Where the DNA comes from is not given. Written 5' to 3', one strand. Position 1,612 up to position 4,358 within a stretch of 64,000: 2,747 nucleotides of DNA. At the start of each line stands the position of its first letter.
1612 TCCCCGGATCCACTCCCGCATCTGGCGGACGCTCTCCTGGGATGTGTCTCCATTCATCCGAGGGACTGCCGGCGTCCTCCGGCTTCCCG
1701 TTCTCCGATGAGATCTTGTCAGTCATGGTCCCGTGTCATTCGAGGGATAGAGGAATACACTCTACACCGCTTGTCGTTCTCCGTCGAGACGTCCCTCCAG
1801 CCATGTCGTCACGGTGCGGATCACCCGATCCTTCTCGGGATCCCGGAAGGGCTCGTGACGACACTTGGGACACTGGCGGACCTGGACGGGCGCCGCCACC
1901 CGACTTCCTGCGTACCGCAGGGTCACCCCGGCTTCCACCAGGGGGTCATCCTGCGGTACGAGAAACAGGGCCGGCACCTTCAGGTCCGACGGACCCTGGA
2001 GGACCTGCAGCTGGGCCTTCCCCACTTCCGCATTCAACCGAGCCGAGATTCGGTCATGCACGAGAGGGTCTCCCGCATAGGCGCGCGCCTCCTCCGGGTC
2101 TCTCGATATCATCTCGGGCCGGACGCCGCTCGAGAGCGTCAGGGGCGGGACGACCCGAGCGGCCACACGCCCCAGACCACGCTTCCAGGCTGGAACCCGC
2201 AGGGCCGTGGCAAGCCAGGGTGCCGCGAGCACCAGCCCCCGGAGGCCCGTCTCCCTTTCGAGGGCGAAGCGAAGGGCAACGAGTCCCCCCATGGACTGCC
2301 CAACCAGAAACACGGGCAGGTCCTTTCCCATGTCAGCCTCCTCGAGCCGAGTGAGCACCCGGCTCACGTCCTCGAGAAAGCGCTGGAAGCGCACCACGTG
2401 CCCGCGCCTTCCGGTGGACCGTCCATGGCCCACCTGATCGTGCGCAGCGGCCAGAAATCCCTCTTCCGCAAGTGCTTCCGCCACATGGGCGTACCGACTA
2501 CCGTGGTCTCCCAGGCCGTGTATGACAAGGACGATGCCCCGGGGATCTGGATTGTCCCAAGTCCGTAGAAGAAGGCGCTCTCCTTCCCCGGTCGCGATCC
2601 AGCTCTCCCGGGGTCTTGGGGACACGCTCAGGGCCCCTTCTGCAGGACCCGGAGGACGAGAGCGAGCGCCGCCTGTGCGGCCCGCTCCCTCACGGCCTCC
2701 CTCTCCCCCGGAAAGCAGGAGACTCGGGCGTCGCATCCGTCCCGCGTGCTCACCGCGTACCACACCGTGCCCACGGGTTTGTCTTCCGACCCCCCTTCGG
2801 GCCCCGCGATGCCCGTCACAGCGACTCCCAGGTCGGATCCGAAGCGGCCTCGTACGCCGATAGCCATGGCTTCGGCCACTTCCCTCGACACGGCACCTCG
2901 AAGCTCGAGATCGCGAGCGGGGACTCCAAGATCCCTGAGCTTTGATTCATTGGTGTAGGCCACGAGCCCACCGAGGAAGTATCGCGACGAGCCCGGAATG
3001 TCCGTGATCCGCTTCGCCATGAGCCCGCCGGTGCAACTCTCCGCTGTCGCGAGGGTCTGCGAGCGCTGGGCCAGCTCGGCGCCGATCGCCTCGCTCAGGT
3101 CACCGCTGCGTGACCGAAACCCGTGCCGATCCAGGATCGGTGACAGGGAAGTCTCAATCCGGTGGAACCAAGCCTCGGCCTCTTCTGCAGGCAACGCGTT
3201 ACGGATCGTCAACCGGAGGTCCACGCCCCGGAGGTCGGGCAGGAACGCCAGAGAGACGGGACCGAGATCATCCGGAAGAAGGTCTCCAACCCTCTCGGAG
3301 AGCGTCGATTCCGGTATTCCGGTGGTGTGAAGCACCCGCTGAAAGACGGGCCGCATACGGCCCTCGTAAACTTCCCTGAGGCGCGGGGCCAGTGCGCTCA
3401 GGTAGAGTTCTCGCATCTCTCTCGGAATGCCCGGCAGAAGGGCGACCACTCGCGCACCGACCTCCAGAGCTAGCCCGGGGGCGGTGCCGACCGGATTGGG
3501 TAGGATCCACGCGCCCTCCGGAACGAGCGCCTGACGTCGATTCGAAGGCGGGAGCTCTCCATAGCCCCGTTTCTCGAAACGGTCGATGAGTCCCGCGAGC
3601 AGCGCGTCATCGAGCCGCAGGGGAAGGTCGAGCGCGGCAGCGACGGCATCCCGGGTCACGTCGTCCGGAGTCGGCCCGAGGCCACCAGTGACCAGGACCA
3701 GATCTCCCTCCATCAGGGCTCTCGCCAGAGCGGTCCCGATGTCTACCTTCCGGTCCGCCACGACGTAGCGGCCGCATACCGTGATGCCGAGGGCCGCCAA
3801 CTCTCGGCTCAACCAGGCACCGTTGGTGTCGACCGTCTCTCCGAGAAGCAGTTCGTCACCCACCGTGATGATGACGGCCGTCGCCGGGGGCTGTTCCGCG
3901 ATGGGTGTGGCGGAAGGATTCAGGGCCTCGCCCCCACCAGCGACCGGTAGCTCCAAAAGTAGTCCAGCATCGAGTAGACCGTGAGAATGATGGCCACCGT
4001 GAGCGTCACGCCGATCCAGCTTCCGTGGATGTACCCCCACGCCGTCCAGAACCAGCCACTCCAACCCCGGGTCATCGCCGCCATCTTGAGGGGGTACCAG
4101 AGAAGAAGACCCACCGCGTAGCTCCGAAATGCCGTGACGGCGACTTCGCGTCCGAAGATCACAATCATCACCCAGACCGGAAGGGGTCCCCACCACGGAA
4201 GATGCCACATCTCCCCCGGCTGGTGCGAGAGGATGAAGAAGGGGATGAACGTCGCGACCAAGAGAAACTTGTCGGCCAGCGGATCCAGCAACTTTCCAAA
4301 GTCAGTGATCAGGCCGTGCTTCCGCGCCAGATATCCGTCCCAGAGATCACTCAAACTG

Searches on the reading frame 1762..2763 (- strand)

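Call 53: search_protein_families(library=pfam, proteins=[window:1762-2763:-], max_evalue=0.0001)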
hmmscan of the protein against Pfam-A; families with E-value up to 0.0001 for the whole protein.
window:1762-2763:- (333 aa): 4 families
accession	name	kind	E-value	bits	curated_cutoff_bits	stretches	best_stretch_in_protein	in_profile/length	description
PF12146.15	Hydrolase_4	-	1.3e-60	205.1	27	1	73-310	2-239/239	Serine aminopeptidase, S33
PF12697.13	Abhydrolase_6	-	9.9e-15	56.2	26.3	1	78-310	1-212/217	Alpha/beta hydrolase family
PF00561.26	Abhydrolase_1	-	1.6e-14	54.6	25.8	1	77-195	2-125/245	alpha/beta hydrolase fold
PF20408.4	Abhydrolase_11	-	1.3e-05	25.5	27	1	77-179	4-104/193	Alpha/beta hydrolase domain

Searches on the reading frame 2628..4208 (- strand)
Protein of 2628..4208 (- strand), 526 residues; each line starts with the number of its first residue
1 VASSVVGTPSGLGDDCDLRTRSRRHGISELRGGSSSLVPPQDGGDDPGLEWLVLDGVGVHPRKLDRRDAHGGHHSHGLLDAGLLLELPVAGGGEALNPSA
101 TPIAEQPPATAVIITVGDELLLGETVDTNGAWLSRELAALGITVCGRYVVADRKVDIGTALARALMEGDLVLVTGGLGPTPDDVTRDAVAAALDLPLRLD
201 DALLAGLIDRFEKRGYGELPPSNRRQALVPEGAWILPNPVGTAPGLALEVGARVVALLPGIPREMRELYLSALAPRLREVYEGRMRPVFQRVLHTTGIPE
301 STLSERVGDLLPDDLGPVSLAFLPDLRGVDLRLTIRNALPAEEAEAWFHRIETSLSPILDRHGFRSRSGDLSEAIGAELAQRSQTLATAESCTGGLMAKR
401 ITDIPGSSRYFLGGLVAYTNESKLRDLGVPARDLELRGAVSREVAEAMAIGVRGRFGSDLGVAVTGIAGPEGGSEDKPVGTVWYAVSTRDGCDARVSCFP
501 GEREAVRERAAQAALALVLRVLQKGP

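Call 53: search_protein_families(library=pfam, proteins=[window:2628-4208:-], max_evalue=0.0001)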
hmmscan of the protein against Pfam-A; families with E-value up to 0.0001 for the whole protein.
window:2628-4208:- (526 aa): 3 families
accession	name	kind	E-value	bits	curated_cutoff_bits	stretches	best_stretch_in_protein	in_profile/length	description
PF02464.23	CinA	-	1.9e-55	187.2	23.5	1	371-522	4-155/155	Competence-damaged protein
PF00994.29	MoCF_biosynth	-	7.7e-36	123.4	26.6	1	113-278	2-143/144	Probable molybdopterin binding domain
PF18146.6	CinA_KH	-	9.8e-12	45.2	27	1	290-362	1-70/73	Damage-inducible protein CinA KH domain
